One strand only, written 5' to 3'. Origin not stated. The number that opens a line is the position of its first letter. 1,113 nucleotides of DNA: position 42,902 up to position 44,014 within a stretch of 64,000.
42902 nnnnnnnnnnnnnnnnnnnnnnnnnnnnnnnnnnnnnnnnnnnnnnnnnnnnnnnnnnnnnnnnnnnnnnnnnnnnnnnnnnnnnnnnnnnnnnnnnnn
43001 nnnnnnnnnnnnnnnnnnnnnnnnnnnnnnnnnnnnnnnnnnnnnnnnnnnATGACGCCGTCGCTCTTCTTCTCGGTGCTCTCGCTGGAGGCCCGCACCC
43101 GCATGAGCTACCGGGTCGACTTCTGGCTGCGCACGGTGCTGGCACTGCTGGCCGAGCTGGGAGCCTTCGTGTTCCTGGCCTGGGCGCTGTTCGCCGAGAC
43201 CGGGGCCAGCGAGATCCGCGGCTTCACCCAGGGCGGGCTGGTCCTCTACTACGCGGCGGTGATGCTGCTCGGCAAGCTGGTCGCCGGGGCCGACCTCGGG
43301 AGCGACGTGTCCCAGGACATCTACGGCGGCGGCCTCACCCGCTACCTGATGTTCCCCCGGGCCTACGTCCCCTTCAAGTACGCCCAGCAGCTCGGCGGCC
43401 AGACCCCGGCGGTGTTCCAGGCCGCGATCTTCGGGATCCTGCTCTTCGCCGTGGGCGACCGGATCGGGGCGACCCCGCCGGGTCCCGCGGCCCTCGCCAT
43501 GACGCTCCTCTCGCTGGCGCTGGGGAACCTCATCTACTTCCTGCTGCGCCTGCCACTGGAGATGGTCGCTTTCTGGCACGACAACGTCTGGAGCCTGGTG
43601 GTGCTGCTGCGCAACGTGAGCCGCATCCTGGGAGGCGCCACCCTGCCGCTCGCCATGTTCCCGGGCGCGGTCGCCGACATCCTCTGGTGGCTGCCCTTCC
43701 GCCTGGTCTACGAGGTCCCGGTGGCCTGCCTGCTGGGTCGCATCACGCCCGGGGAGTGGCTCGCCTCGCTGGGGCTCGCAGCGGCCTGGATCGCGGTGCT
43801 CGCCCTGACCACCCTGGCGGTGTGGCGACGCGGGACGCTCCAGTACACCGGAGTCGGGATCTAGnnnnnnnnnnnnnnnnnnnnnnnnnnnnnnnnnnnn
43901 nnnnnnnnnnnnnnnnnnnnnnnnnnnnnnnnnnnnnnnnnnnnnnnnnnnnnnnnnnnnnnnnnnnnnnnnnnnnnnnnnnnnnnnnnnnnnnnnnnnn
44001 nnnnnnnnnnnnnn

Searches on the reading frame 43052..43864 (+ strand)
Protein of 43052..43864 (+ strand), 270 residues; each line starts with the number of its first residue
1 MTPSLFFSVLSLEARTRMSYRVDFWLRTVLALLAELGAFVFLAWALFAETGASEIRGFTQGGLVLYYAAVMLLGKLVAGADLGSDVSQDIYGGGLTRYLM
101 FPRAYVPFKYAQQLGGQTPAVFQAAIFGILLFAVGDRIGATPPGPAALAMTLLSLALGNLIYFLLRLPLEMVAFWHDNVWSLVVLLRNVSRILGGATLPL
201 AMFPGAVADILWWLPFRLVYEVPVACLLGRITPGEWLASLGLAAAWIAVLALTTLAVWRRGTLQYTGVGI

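Call 88: search_protein_families(library=pfam, max_evalue=0.0001, proteins=[window:43052-43864:+])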
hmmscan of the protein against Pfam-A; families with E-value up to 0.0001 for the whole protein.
window:43052-43864:+ (270 aa): 1 family
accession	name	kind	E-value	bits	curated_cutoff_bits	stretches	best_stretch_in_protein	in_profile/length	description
PF06182.17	ABC2_membrane_6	-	7.7e-19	68.8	22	1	40-269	7-229/229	ABC-2 family transporter protein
